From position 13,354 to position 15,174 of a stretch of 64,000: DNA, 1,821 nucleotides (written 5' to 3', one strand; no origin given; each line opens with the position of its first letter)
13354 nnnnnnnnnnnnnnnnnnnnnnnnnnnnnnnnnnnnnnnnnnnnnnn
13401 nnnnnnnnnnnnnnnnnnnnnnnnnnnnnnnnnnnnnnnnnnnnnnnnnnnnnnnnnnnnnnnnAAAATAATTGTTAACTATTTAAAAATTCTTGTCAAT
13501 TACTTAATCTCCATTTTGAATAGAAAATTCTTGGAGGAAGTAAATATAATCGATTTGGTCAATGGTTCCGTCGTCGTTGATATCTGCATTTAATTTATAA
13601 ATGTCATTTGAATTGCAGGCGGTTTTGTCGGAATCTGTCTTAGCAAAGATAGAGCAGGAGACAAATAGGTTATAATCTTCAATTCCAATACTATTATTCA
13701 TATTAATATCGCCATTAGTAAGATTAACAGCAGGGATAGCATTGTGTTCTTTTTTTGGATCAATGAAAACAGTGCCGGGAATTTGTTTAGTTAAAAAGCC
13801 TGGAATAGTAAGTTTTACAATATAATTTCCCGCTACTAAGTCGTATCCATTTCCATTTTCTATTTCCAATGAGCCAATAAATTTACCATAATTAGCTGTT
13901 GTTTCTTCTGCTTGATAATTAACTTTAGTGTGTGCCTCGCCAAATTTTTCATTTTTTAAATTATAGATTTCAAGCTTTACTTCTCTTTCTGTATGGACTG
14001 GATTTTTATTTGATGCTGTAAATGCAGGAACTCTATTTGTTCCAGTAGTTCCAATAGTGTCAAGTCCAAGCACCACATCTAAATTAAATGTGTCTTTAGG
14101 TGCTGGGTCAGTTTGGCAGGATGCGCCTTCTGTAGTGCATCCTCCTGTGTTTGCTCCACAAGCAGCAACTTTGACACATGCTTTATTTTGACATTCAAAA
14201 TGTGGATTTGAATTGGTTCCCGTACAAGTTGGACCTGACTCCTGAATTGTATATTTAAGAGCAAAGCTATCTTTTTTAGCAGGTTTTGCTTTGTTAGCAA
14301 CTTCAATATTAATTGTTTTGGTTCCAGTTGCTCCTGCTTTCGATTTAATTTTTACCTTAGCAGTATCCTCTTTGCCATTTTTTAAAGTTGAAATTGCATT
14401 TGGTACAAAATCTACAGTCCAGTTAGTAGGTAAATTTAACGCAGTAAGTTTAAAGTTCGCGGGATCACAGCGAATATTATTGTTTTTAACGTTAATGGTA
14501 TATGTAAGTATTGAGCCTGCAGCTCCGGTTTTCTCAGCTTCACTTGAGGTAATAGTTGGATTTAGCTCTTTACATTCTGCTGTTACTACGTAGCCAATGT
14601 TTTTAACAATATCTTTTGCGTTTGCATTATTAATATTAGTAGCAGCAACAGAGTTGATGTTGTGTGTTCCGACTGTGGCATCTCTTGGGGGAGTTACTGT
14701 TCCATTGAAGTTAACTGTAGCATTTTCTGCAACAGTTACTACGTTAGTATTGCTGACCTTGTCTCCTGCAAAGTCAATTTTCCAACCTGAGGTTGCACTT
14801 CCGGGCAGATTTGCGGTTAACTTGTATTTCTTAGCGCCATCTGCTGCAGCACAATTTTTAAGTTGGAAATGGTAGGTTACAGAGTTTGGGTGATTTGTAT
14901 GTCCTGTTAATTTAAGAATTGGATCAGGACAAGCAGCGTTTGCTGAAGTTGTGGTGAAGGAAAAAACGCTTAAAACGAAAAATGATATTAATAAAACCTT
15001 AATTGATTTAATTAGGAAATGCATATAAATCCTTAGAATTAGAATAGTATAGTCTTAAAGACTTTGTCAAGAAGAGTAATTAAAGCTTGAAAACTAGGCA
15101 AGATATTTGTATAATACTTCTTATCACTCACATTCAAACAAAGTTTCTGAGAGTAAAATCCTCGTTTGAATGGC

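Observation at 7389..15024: Same-strand cell-surface cluster with a cohesin-dockerin pair and a 1075-aa Cys-rich adhesin-like protein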

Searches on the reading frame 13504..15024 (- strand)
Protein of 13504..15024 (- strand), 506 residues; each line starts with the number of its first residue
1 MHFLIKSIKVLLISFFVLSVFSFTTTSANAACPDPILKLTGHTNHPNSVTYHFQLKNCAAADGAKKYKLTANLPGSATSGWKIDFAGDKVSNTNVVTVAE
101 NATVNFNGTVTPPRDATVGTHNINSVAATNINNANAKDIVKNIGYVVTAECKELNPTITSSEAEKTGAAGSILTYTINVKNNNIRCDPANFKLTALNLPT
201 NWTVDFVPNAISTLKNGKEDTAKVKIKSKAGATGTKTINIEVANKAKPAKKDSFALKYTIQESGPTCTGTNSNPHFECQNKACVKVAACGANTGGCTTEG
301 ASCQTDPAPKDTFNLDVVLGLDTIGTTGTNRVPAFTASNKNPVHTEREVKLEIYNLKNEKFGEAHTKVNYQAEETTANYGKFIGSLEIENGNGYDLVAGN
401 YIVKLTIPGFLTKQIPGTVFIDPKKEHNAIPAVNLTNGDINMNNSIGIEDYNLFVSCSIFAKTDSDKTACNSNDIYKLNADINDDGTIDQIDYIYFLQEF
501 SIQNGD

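Call 3: search_protein_families(library=pfam, proteins=[window:13504-15024:-], max_evalue=1)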
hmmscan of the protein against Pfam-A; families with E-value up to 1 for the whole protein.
window:13504-15024:- (506 aa): 1 family
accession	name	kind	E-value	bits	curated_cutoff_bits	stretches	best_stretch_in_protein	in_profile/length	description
PF10633.15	NPCBM_assoc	-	2e-10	41.1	24.4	2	170-242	4-75/78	NPCBM-associated, NEW3 domain of alpha-galactosidase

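Call 4: search_protein_families(library=ncbifam, proteins=[window:13504-15024:-], max_evalue=1)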
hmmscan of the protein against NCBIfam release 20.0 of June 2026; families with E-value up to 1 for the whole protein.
window:13504-15024:- (506 aa): 1 family
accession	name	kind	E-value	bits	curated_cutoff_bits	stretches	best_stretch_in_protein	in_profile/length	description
NF041540.1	dockerin_GC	domain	0.042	14.2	29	1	479-501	42-64/67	GC-type dockerin domain-anchored protein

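Call 7: search_solved_structures(query=window:13504-15024:-, max_evalue=10, show_alignments=3)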
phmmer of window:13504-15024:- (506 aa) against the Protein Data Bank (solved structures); distinct sequences matched with E-value up to 10: 2.
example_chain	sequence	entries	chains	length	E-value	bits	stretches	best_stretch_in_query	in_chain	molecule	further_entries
4wi0_B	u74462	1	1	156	0.011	17.8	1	389-500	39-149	Cellulosomal scaffoldin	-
4u3s_B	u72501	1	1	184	0.011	17.7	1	389-501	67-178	Cellulosomal scaffoldin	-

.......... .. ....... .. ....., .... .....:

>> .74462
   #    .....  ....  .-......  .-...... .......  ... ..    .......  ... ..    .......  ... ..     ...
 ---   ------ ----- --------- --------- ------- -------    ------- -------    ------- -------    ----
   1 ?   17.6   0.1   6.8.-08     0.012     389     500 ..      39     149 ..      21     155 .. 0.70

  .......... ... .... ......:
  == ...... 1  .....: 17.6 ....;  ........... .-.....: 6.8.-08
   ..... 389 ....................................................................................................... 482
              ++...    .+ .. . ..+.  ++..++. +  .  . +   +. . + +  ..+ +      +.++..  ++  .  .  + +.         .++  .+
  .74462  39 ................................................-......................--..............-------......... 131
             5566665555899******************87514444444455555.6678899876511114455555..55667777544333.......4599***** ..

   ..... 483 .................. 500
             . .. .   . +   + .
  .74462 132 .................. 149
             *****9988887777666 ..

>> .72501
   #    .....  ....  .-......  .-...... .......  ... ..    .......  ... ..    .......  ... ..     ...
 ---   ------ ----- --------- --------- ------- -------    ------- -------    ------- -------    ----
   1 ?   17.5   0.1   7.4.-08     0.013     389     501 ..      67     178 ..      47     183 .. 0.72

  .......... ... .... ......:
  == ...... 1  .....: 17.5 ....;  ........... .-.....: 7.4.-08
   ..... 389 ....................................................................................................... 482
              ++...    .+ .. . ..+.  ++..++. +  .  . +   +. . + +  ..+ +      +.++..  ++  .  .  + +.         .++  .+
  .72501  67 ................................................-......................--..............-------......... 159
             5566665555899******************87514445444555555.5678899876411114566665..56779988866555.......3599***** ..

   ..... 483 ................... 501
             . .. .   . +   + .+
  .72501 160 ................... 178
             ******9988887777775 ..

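Call 10: find_homologous_proteins(query=window:13504-15024:-)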
Query window:13504-15024:- (506 aa): 12 proteins with E <= 0.001 among 8000 candidates.
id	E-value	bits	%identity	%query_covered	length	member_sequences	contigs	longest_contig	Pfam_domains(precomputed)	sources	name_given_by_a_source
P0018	0.0e+0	1060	92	100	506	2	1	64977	PF10633.16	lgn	-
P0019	2.6e-275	932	81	100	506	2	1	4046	PF10633.16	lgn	-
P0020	2.2e-260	883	77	100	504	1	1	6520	PF10633.16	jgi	-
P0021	1.2e-105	372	41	100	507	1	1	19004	-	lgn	-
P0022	4.3e-100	354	39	94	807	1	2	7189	PF11614.15,PF10633.16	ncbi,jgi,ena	-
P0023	6.6e-98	347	41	97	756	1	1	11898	PF11614.15,PF10633.16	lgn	-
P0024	1.3e-97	346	41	100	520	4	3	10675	PF10633.16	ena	-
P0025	8.6e-97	343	41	99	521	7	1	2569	PF11614.15,PF10633.16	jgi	-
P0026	6.2e-95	337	42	94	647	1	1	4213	PF11614.15,PF10633.16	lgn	-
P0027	4.1e-56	209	35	90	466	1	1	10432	-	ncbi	-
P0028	7.6e-48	182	47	40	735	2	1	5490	PF00404.25,PF02156.22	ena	-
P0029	1.6e-10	59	33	33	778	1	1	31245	PF00404.25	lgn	-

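Call 16: search_solved_structures(query=A2, max_evalue=1, show_alignments=4)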
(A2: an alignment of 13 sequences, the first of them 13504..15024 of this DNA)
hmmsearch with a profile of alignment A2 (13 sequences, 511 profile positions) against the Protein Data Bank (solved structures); distinct sequences matched with E-value up to 1: 7.
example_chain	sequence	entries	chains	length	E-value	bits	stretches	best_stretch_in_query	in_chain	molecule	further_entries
4wi0_B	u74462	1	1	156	0.002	20.4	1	400-494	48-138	Cellulosomal scaffoldin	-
4u3s_B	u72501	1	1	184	0.0083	18.4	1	400-494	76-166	Cellulosomal scaffoldin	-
2b59_B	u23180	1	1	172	0.059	15.6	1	404-494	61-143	Cellulosomal scaffolding protein A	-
1daq_A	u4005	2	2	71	0.12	14.6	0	482-497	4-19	ENDOGLUCANASE SS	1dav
2mte_A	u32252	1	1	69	0.14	14.4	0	482-497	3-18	Cellulose 1,4-beta-cellobiosidase (reducing end) CelS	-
3kcp_A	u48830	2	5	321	0.21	13.8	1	404-493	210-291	Cellulosomal-scaffolding protein A | Cellulosome anchoring protein cohesin region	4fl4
6t58_A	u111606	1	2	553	0.65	12.2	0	443-462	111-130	Cellular tumor antigen p53,Protein S100-A4,Protein S100-A4,Annexin A2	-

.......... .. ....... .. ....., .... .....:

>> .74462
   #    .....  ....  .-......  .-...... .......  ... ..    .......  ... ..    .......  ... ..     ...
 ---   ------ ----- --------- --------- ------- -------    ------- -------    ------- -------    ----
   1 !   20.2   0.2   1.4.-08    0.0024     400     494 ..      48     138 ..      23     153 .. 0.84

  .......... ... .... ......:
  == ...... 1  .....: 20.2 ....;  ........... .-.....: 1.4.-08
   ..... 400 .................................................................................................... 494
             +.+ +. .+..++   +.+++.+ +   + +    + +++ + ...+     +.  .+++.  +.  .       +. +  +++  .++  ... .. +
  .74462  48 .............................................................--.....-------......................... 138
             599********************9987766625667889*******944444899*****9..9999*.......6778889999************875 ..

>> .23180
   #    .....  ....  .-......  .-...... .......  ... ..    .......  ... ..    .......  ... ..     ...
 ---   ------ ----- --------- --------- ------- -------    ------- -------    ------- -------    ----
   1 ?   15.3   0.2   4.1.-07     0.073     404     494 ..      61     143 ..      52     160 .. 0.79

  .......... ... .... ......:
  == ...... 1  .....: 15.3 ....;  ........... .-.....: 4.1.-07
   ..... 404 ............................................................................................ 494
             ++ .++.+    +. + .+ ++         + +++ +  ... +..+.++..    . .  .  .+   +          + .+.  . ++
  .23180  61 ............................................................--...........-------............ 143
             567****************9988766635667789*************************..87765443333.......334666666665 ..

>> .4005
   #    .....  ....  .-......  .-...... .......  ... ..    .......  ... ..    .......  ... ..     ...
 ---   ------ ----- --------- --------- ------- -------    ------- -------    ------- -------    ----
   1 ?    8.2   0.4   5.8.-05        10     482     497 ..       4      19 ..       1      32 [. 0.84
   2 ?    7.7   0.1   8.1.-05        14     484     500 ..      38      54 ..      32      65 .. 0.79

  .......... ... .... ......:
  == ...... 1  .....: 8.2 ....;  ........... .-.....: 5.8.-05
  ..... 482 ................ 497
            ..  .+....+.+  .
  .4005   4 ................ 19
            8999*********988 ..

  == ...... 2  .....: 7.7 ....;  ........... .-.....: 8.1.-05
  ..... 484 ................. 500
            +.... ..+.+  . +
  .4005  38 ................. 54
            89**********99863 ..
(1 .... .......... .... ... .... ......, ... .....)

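Call 34: predict_structure(alignment_id=A2)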
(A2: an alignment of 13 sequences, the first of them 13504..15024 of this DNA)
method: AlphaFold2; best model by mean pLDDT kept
length: 506 residues; sequences in the alignment: 13
mean_pLDDT: 72.4   pTM: 0.33
mean pLDDT of the five models: 72.4, 71.9, 71.6, 70.3, 69.3
residues with pLDDT >= 90: 114; 70-90: 180; 50-70: 145; < 50: 67
segments of 3 or more residues with pLDDT < 50: 21-30, 263-273, 306-308, 322-337, 447-457, 501-506
pLDDT, mean of each block of 10 residues (from residue 1): 60 60 41 81 84 86 87 82 92 91 92 80 90 89 78 89 80 91 84 92 90 89 90 85 93 91 45 60 63 65 56 74 37 43 71 82 80 67 76 68 74 68 73 58 48 44 61 55 54 54 38
secondary structure, 60 per line:
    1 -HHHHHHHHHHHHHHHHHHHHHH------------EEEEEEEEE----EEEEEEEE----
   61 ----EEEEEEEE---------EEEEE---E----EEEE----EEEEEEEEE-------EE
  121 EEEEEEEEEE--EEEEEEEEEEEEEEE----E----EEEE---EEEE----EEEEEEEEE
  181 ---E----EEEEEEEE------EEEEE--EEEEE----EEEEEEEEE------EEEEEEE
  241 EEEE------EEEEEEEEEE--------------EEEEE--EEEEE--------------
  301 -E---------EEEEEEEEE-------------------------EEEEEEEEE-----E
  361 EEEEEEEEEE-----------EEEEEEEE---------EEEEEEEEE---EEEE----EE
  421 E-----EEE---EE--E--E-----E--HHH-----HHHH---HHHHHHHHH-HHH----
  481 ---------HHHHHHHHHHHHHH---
elements in order: H2-23 E36-44 E49-56 E65-72 E82-86 E95-98 E103-111 E119-130 E133-147 E157-160 E164-167 E172-180 E189-196 E203-207 E210-214 E219-227 E234-244 E251-260 E275-279 E282-286 E312-320 E346-354 E360-370 E382-389 E399-407 E411-414 E419-421 E427-429 H457-460 H464-472 H490-503

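Call 36: search_protein_families(library=pfam, alignment_id=A2, max_evalue=1)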
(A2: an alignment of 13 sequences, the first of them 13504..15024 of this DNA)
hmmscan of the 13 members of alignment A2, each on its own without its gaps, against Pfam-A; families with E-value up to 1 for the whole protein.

A. member 1, window:13504-15024:- (506 aa): 1 family
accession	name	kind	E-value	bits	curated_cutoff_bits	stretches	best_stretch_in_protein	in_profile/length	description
PF10633.15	NPCBM_assoc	-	2e-10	41.1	24.4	2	170-242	4-75/78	NPCBM-associated, NEW3 domain of alpha-galactosidase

B. families by the number of members that match (of 13 scanned): 21 families
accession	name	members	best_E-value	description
PF10633.15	NPCBM_assoc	11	1.7e-11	NPCBM-associated, NEW3 domain of alpha-galactosidase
PF11614.14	FixG_C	6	1.2e-07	IG-like fold at C-terminal of FixG, putative oxidoreductase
PF00404.24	Dockerin_1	6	4e-07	Dockerin type I domain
PF23619.1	Ig_VWA7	4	0.0018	VWA7 Ig-like domain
PF04210.18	MtrG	3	0.19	Tetrahydromethanopterin S-methyltransferase, subunit G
PF02362.26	B3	2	0.0041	B3 DNA binding domain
PF06280.18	fn3_5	2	0.0058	Fn3-like domain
PF01835.25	MG2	2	0.018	MG2 domain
PF02156.21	Glyco_hydro_26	1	2.8e-11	Glycosyl hydrolase family 26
PF13860.13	FlgD_ig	1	0.033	FlgD Ig-like domain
PF00341.22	PDGF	1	0.04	PDGF/VEGF domain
PF10648.15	Gmad2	1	0.054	Immunoglobulin-like domain of bacterial spore germination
PF19643.4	DUF6146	1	0.1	Family of unknown function (DUF6146)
PF13620.12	CarboxypepD_reg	1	0.1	Carboxypeptidase regulatory-like domain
PF18957.6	RibLong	1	0.1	Long Rib domain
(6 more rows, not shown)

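Call 37: fold_search(model_id=the predicted structure, library=pdb)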
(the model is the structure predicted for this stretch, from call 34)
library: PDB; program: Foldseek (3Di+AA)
matches with E <= 10: 1966; with E <= 0.001: 352
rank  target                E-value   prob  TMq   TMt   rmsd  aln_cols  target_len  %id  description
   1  7som_D                5.6e-10  1.00  0.25  0.10  18.2       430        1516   13  Ciliary C2 central pair apparatus isolated from Chlamydomonas reinhardtii (released 2022-04-13)
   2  7sqc_2A               4.6e-09  1.00  0.21  0.16  18.1       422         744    9  Ciliary C1 central pair apparatus isolated from Chlamydomonas reinhardtii (released 2022-04-13)
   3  9ijj_C                1.2e-08  1.00  0.18  0.11  25.2       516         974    9  In situ structure of the central apparatus in mouse sperm axoneme. (released 2025-06-04)
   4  3is1                  1.4e-08  1.00  0.15  0.18  28.7       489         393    8  Crystal structure of functional region of UafA from Staphylococcus saprophyticus in C2 form at 2.45 angstrom resolution (released 2010-09-08)
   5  6za2_A                3.0e-08  1.00  0.14  0.07  28.0       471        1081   10  Crystal structure of dimeric latent PorU from Porphyromonas gingivalis (released 2021-09-29)
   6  4kkr_A                3.7e-08  1.00  0.15  0.30  21.6       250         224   15  Crystal structure of Vibrio cholerae RbmA (crystal form 3) (released 2013-05-22)
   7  9ijj_h                4.8e-08  1.00  0.25  0.11  18.3       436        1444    8  In situ structure of the central apparatus in mouse sperm axoneme. (released 2025-06-04)
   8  9ijj_E                5.3e-08  1.00  0.17  0.18  19.9       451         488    9  In situ structure of the central apparatus in mouse sperm axoneme. (released 2025-06-04)
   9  4kkq_A                6.2e-08  1.00  0.14  0.29  21.6       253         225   15  Crystal structure of Vibrio cholerae RbmA (crystal form 1) (released 2013-05-22)
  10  4be6_A                6.9e-08  1.00  0.14  0.28  21.7       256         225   14  V. cholera biofilm scaffolding protein RbmA (released 2013-12-18)
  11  9ijj_4I               8.1e-08  1.00  0.25  0.05  18.0       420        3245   11  In situ structure of the central apparatus in mouse sperm axoneme. (released 2025-06-04)
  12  9ijj_4G               9.5e-08  1.00  0.22  0.04  19.8       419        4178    8  In situ structure of the central apparatus in mouse sperm axoneme. (released 2025-06-04)
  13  7sqc_T0               1.1e-07  1.00  0.21  0.20   9.7       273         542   11  Ciliary C1 central pair apparatus isolated from Chlamydomonas reinhardtii (released 2022-04-13)
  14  9ijj_4H               1.1e-07  1.00  0.25  0.05  17.3       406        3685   12  In situ structure of the central apparatus in mouse sperm axoneme. (released 2025-06-04)
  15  4kkp_B                1.2e-07  1.00  0.15  0.30  21.6       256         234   14  Crystal structure of Vibrio cholerae RbmA (crystal form 2) (released 2013-05-22)
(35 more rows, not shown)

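Call 62: search_protein_families(library=pfam, alignment_id=A6, max_evalue=0.0001)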
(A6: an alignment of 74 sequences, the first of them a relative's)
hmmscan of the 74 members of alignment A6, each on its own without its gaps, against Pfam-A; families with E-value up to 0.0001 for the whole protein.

A. member 1, P0028 (735 aa): 2 families
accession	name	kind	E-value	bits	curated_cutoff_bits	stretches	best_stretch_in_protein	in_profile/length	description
PF02156.21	Glyco_hydro_26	-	2.8e-11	43.8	20.2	1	154-264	147-242/311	Glycosyl hydrolase family 26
PF00404.24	Dockerin_1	-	1.8e-05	25.2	22.9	1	667-722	2-49/57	Dockerin type I domain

B. families by the number of members that match (of 74 scanned): 33 families (the first 25 are shown)
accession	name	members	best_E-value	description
PF00404.24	Dockerin_1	23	4.1e-16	Dockerin type I domain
PF17210.9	SdrD_B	12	4.4e-15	SdrD B-like domain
PF00092.34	VWA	9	3.1e-20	von Willebrand factor type A domain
PF13519.12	VWA_2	9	4.4e-17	von Willebrand factor type A domain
PF13620.12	CarboxypepD_reg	8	3.6e-34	Carboxypeptidase regulatory-like domain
PF13229.12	Beta_helix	5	3.4e-20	Right handed beta helix region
PF00963.24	Cohesin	5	7.6e-11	Cohesin domain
PF10633.15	NPCBM_assoc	2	5.9e-09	NPCBM-associated, NEW3 domain of alpha-galactosidase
PF13715.12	CarbopepD_reg_2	2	1.4e-08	CarboxypepD_reg-like domain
PF01229.23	Glyco_hydro_39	2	3e-06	Glycosyl hydrolases family 39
PF12708.12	Pect-lyase_RHGA_epim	1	1.6e-20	Rhamnogalacturonase A/epimerase, pectate lyase-like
PF02156.21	Glyco_hydro_26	1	2.8e-11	Glycosyl hydrolase family 26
PF14099.13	Polysacc_lyase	1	5.7e-11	Polysaccharide lyase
PF07705.17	CARDB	1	1.9e-10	CARDB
PF07691.17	PA14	1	2.2e-10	PA14 domain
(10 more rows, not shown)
